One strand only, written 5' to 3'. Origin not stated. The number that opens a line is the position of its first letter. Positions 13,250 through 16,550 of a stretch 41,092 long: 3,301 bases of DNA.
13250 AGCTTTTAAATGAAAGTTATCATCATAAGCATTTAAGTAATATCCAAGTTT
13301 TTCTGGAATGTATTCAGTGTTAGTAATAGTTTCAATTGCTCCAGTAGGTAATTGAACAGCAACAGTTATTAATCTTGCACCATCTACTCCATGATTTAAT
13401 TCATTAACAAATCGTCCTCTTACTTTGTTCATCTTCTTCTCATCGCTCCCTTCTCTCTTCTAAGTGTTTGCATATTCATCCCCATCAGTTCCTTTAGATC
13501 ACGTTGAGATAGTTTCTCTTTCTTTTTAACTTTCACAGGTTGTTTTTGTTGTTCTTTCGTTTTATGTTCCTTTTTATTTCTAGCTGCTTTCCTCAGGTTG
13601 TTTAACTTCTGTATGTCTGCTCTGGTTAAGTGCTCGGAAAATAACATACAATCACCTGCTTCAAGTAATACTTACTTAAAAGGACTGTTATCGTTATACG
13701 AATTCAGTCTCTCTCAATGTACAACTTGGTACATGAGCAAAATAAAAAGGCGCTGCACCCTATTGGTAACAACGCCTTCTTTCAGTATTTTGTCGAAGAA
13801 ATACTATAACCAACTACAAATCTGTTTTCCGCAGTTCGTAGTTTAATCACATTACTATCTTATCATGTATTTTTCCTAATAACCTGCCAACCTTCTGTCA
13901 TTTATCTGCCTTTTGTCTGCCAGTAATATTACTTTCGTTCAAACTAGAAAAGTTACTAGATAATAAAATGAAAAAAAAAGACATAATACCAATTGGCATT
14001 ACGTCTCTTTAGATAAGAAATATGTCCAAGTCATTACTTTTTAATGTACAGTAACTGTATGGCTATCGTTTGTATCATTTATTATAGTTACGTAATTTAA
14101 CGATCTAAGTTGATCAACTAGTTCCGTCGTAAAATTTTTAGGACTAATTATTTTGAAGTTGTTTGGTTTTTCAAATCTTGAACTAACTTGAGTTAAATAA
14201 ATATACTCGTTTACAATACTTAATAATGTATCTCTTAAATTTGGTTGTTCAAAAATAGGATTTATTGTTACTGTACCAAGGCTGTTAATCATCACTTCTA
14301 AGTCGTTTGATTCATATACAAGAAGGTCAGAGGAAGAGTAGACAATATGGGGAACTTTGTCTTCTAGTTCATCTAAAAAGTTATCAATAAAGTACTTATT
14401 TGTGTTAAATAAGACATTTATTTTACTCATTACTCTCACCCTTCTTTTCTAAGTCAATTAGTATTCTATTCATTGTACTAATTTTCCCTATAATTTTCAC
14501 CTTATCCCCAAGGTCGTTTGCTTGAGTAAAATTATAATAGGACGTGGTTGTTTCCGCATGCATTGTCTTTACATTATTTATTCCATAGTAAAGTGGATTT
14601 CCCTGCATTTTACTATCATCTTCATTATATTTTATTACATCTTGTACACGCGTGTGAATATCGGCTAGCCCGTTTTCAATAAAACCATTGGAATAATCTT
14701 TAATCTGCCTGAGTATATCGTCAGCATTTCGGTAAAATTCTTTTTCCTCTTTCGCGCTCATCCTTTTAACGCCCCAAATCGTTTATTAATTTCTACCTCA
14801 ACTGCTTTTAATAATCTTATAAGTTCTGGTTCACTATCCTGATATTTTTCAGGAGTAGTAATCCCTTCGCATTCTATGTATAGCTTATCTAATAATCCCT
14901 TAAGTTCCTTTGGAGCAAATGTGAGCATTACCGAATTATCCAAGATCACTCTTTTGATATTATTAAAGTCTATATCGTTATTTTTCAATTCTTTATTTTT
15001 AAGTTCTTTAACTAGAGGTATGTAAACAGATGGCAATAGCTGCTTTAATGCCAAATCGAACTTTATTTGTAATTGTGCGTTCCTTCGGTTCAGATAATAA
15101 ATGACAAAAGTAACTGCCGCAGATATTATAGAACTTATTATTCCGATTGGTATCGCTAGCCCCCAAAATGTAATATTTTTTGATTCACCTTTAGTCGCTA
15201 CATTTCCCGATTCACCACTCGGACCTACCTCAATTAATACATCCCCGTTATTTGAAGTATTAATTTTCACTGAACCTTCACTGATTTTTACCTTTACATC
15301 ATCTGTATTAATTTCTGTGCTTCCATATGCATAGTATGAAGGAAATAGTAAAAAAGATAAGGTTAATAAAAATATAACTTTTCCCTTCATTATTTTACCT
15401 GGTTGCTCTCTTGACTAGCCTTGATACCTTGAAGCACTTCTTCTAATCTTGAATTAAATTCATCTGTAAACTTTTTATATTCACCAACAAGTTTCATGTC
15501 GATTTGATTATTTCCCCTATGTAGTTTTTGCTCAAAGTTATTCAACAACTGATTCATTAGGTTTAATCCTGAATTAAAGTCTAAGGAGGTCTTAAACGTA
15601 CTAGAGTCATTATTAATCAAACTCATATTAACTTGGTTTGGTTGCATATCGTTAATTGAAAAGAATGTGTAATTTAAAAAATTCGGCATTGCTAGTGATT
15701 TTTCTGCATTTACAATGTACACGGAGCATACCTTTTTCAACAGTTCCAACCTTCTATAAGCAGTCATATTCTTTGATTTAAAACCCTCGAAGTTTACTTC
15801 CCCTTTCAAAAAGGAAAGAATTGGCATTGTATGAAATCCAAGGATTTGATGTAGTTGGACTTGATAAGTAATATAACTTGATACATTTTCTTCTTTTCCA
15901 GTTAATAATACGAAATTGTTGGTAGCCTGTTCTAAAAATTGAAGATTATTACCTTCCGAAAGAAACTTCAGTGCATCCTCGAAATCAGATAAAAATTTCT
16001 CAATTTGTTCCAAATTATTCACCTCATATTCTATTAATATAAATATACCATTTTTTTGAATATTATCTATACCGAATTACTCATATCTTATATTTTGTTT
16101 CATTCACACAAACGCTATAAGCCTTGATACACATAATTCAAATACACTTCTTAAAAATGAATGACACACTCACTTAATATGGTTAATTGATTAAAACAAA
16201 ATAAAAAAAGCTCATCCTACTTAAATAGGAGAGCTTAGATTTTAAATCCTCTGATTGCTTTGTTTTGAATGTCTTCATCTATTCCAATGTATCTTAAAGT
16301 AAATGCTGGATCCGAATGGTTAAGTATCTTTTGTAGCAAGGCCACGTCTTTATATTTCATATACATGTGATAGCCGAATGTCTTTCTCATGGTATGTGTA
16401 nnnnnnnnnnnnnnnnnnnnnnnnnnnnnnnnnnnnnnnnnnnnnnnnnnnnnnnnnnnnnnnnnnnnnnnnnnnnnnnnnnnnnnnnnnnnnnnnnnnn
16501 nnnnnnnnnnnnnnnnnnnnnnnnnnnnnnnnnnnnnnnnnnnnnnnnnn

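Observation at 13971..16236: Terminator-insulated, AT-rich four-gene cassette of unknown function at the early/late boundary (best candidate for a novel accessory system)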

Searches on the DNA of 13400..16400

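Call 103: search_rna_families(source=window, start=13400, end=16400, threshold=evalue, max_evalue=1)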
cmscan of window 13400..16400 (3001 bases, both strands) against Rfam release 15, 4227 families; matches with E-value up to 1: 3.
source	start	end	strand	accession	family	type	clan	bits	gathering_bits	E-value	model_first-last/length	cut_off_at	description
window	16198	16274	-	RF02371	PyrG_leader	Cis-reg; leader;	-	28.9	65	0.43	1-78/78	no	PyrG leader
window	16226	16325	-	RF01830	StyR-44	Gene;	-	25.1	54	0.96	1-107/107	no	Salmonella enterica Typhi npcRNA 44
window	13737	13780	-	RF00489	ctRNA_p42d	Gene; antisense;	-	20.3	50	0.5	1-46/46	no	ctRNA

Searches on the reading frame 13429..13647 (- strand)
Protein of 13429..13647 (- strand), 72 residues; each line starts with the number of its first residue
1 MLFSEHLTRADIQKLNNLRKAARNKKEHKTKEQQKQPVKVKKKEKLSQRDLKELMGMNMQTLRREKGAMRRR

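Call 13: search_protein_families(library=pfam, proteins=[window:13429-13647:-], max_evalue=0.01)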
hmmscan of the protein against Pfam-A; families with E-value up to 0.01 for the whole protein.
window:13429-13647:- (72 aa): 1 family
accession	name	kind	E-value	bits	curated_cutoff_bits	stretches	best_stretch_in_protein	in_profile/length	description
PF05285.17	SDA1_dom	-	0.0077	17.2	27.8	1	7-45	82-124/151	SDA1, conserved domain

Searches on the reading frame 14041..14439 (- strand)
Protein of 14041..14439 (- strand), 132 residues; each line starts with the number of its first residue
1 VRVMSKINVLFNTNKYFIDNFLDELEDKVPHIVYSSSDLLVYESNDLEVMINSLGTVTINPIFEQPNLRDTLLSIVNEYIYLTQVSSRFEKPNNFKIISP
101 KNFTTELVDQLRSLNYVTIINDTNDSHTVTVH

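Call 5: search_protein_families(library=pfam, proteins=[window:14041-14439:-], max_evalue=1)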
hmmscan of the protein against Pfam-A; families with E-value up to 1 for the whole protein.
window:14041-14439:- (132 aa): 0 families

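Call 6: search_protein_families(library=phrogs, proteins=[window:14041-14439:-], max_evalue=1)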
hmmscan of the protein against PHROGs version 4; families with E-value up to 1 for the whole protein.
window:14041-14439:- (132 aa): 2 families
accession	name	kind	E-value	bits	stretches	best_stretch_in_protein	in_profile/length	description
phrog_22475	-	unknown function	0.12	13.3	0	18-26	21-29/51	-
phrog_23074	-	unknown function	0.2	13.1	0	32-78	35-83/163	-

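Call 7: search_protein_families(library=padloc, proteins=[window:14041-14439:-], max_evalue=1)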
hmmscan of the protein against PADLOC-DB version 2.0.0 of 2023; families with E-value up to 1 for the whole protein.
window:14041-14439:- (132 aa): 0 families

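Call 19: search_protein_families(library=ncbifam, proteins=[window:14041-14430:-], max_evalue=1)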
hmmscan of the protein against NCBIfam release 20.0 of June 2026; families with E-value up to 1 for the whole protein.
window:14041-14430:- (129 aa): 0 families

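Call 34: search_solved_structures(query=A4, max_evalue=10)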
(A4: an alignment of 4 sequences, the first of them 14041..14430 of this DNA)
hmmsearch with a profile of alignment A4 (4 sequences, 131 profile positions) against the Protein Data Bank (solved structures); distinct sequences matched with E-value up to 10: 3.
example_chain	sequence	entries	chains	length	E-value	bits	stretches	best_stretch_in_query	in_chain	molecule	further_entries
6prh_A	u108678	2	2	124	0.18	15.1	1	31-100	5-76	RicA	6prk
2pih_A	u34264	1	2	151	0.38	14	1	32-100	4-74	Protein ymcA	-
3d3y_A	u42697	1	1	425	4.7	10.5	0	54-99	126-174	Uncharacterized protein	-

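Call 42: find_related_loci(query=A4, collection=viral_contigs, flank=6000)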
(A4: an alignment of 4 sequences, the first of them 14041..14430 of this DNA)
Query A4 (129 aa) in viral_contigs; peptide patterns used: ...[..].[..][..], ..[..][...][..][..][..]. (x = any residue, [..] = any of these).
600 stretches matched a pattern, but none encodes a relative of the query by tblastn (E <= 1e-3).

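Call 66: search_protein_families(library=pfam, proteins=[P0032, P0034, P0035, P0036, P0037, P0038, P0039, P0041, P0043, P0045], max_evalue=1)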
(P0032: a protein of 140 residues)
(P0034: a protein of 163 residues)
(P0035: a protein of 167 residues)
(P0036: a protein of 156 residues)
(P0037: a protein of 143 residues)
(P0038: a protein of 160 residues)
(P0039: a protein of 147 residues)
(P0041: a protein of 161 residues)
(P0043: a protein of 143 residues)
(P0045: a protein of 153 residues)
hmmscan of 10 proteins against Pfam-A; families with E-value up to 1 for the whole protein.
P0032 (140 aa): 1 family
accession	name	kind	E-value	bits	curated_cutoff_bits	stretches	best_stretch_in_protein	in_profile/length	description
PF13940.11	Ldr_toxin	-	0.097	13.2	27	1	13-27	19-33/35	Toxin Ldr, type I toxin-antitoxin system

P0034 (163 aa): 3 families
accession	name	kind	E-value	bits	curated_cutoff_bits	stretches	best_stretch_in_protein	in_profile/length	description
PF19727.4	DUF6219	-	0.0041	17.4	27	1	30-53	9-32/69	Family of unknown function (DUF6219)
PF02873.21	MurB_C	-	0.15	12.7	27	1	123-156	55-89/99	UDP-N-acetylenolpyruvoylglucosamine reductase, C-terminal domain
PF08826.15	DMPK_coil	-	0.21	12.2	22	1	125-153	29-57/61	DMPK coiled coil domain like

P0035 (167 aa): 0 families

P0036 (156 aa): 0 families

P0037 (143 aa): 1 family
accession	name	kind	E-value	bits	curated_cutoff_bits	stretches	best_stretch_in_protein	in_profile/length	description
PF25030.1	M-HEAT_ATR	-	0.084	12.7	27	1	101-136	172-207/230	Serine/threonine-protein kinase ATR, M-HEAT region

P0038 (160 aa): 1 family
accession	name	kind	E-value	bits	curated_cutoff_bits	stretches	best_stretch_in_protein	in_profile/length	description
PF03583.20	LIP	-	0.073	12.8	23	1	43-111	148-215/286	Secretory lipase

P0039 (147 aa): 9 families
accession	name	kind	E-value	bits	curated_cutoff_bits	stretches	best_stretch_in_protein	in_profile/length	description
PF23025.1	YbjQ_2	-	0.0096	16.7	29.1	1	2-61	13-70/103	C2 domain-containing protein 5, YbjQ-like domain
PF13488.11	Gly-zipper_Omp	-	0.016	15.6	25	1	11-25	24-38/46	Glycine zipper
PF02561.19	FliS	-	0.021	15.6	26.7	1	47-141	17-112/115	Flagellar protein FliS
PF22161.1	Mre11_C_bact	-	0.03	14.7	27.4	1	117-137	23-43/47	Mre11 C-terminal domain, bacteria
PF13441.11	Gly-zipper_YMGG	-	0.038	14.2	28.9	1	11-24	7-20/45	YMGG-like Gly-zipper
PF22973.2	GWD1_pHisD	-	0.14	12.2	27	1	100-138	69-106/115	Alpha-glucan water dikinase, phosphohistidine-like domain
PF06305.16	LapA_dom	-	0.15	12.4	28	1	8-39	24-55/64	Lipopolysaccharide assembly protein A domain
PF09335.16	VTT_dom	-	0.19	12.6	33.9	1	7-37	15-45/123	VTT domain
PF13436.11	Gly-zipper_OmpA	-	0.39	11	27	1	11-24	8-21/44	Glycine-zipper domain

P0041 (161 aa): 0 families

P0043 (143 aa): 1 family
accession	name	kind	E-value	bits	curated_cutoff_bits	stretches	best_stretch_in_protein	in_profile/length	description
PF18457.6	PUD1_2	-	0.026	14.9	28.8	1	57-133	78-153/170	Up-Regulated in long-lived daf-2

P0045 (153 aa): 0 families

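Call 90: search_solved_structures(query=A14, max_evalue=10)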
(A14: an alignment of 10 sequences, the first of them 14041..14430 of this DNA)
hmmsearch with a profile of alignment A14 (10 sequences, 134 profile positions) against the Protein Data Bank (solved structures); distinct sequences matched with E-value up to 10: 6.
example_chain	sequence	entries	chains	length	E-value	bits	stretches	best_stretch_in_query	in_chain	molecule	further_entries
2z8u_A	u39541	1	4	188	0.17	14.9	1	32-83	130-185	TATA-box-binding protein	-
6o1t_A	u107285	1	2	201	0.27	14.3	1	44-96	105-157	Short palate, lung and nasal epithelium carcinoma-associated protein 2B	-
5wd6_A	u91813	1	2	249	0.37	13.8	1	44-96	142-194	Short palate, lung and nasal epithelium carcinoma-associated protein 2B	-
6mi4_A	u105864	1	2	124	0.51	13.4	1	17-86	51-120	NF-kB ESSENTIAL MODULATOR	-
6mi3_A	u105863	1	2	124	0.51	13.4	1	17-86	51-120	NF-kB ESSENTIAL MODULATOR,NF-kappa-B essential modulator,NF-kB ESSENTIAL MODULATOR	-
9ge5_G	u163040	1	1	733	0.74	12.8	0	21-100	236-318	Chromatin-remodeling ATPase INO80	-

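Call 96: search_dna_similar(query=window:14041-14430:-, collection=phages, mode=protein, max_evalue=0.01)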
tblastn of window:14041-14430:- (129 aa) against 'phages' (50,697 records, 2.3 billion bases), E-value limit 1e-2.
No match.

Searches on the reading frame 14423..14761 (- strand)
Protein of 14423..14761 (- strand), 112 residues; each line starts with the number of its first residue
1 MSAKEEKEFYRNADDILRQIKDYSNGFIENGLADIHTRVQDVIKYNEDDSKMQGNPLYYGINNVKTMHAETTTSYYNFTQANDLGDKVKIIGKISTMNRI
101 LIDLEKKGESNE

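Call 5: search_protein_families(library=pfam, proteins=[window:14423-14761:-], max_evalue=1)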
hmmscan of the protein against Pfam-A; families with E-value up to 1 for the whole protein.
window:14423-14761:- (112 aa): 1 family
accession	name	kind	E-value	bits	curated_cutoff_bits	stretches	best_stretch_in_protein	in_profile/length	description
PF19065.6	P8_CR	-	0.083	13.3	26.9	1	15-59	65-108/124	Minor capsid protein P8 central region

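Call 6: search_protein_families(library=phrogs, proteins=[window:14423-14761:-], max_evalue=1)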
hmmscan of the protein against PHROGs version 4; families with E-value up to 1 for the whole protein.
window:14423-14761:- (112 aa): 1 family
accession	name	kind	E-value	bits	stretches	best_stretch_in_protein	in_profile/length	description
phrog_30081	-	unknown function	0.19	12.5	1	32-54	21-43/44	-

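Call 7: search_protein_families(library=padloc, proteins=[window:14423-14761:-], max_evalue=1)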
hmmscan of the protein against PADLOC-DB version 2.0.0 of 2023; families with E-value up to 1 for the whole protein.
window:14423-14761:- (112 aa): 1 family
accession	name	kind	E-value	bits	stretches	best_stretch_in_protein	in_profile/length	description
PDLC04824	PDC-S02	-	0.0046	14.2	1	11-53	244-285/308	-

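Call 19: search_protein_families(library=ncbifam, proteins=[window:14423-14761:-], max_evalue=1)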
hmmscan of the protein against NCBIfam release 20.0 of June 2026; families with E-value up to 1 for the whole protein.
window:14423-14761:- (112 aa): 0 families

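Call 33: search_solved_structures(query=A3, max_evalue=10)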
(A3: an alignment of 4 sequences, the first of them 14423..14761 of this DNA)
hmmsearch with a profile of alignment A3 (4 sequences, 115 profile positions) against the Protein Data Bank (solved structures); distinct sequences matched with E-value up to 10: 5.
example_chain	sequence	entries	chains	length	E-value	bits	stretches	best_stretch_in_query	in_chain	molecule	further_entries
5cwo_A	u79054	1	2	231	0.0011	22.3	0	3-43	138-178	Designed helical repeat protein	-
7abi_t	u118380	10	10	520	0.041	17.3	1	38-86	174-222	RING-type E3 ubiquitin-protein ligase PPIL2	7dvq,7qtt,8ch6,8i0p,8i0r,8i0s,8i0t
5cwf_A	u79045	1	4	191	0.36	14.2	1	3-50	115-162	Designed helical repeat protein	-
7adz_2A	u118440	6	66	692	0.71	13.3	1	10-63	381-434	Putative phage tail sheath protein FI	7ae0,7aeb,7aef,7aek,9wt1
2xvg_A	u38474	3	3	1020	1.2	12.6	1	6-28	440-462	ALPHA XYLOSIDASE | ALPHA-XYLOSIDASE, PUTATIVE, XYL31A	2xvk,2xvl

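Call 66: search_protein_families(library=pfam, proteins=[P0032, P0034, P0035, P0036, P0037, P0038, P0039, P0041, P0043, P0045], max_evalue=1)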
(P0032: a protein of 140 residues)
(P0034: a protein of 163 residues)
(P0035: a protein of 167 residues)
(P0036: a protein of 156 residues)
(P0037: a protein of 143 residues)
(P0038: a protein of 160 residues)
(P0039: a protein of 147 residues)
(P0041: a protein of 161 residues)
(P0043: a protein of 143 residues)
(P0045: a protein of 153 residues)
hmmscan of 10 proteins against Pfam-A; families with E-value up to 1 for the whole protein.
P0032 (140 aa): 1 family
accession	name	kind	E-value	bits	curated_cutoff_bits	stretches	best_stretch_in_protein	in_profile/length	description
PF13940.11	Ldr_toxin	-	0.097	13.2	27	1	13-27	19-33/35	Toxin Ldr, type I toxin-antitoxin system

P0034 (163 aa): 3 families
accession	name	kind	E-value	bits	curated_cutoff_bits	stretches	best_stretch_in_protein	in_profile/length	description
PF19727.4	DUF6219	-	0.0041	17.4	27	1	30-53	9-32/69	Family of unknown function (DUF6219)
PF02873.21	MurB_C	-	0.15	12.7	27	1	123-156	55-89/99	UDP-N-acetylenolpyruvoylglucosamine reductase, C-terminal domain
PF08826.15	DMPK_coil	-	0.21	12.2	22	1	125-153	29-57/61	DMPK coiled coil domain like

P0035 (167 aa): 0 families

P0036 (156 aa): 0 families

P0037 (143 aa): 1 family
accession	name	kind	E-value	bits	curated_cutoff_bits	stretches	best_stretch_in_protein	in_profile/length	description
PF25030.1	M-HEAT_ATR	-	0.084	12.7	27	1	101-136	172-207/230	Serine/threonine-protein kinase ATR, M-HEAT region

P0038 (160 aa): 1 family
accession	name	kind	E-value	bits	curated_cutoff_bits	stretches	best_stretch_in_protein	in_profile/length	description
PF03583.20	LIP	-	0.073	12.8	23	1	43-111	148-215/286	Secretory lipase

P0039 (147 aa): 9 families
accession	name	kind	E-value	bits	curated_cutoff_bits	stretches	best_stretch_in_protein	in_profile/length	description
PF23025.1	YbjQ_2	-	0.0096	16.7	29.1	1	2-61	13-70/103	C2 domain-containing protein 5, YbjQ-like domain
PF13488.11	Gly-zipper_Omp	-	0.016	15.6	25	1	11-25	24-38/46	Glycine zipper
PF02561.19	FliS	-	0.021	15.6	26.7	1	47-141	17-112/115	Flagellar protein FliS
PF22161.1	Mre11_C_bact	-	0.03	14.7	27.4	1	117-137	23-43/47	Mre11 C-terminal domain, bacteria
PF13441.11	Gly-zipper_YMGG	-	0.038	14.2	28.9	1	11-24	7-20/45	YMGG-like Gly-zipper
PF22973.2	GWD1_pHisD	-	0.14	12.2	27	1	100-138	69-106/115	Alpha-glucan water dikinase, phosphohistidine-like domain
PF06305.16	LapA_dom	-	0.15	12.4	28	1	8-39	24-55/64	Lipopolysaccharide assembly protein A domain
PF09335.16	VTT_dom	-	0.19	12.6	33.9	1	7-37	15-45/123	VTT domain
PF13436.11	Gly-zipper_OmpA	-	0.39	11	27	1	11-24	8-21/44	Glycine-zipper domain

P0041 (161 aa): 0 families

P0043 (143 aa): 1 family
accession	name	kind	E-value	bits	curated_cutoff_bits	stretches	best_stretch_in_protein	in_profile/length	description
PF18457.6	PUD1_2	-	0.026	14.9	28.8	1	57-133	78-153/170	Up-Regulated in long-lived daf-2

P0045 (153 aa): 0 families

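Call 89: search_solved_structures(query=A13, max_evalue=10)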
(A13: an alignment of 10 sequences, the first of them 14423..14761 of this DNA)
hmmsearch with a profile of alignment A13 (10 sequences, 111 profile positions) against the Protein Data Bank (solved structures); distinct sequences matched with E-value up to 10: 11.
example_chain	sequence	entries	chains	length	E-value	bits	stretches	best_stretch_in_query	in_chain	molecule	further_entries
9r1o_A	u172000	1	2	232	0.0092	19.4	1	8-98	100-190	sc-apCC-6-DPH-NR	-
9b7j_P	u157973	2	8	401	0.021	18.3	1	6-102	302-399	Dynactin subunit 2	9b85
7z8m_M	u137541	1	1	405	0.08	16.4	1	6-102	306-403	Dynactin subunit 2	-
30dr_M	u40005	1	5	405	0.081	16.4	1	6-102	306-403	Dynactin subunit 2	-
6znl_M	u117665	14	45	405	0.081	16.4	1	6-102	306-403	Dynactin subunit 2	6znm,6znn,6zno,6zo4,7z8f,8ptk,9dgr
7pcu_A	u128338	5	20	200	0.44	14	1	7-51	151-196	YTH domain-containing family protein 1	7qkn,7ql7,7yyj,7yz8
8qad_A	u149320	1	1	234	0.59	13.6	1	8-102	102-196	sc-apCC-6-LLIA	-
9tlm_A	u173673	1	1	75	0.63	13.5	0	83-104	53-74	Sc-apCC-2-MCL-1-1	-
5xg2_A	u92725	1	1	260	0.69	13.4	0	25-108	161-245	Chromosome partition protein Smc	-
10lk_a2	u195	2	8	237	1.5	12.3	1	12-43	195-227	DUF4468 domain-containing protein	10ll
1zu4_A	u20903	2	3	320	2.1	11.8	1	42-105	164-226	ftsY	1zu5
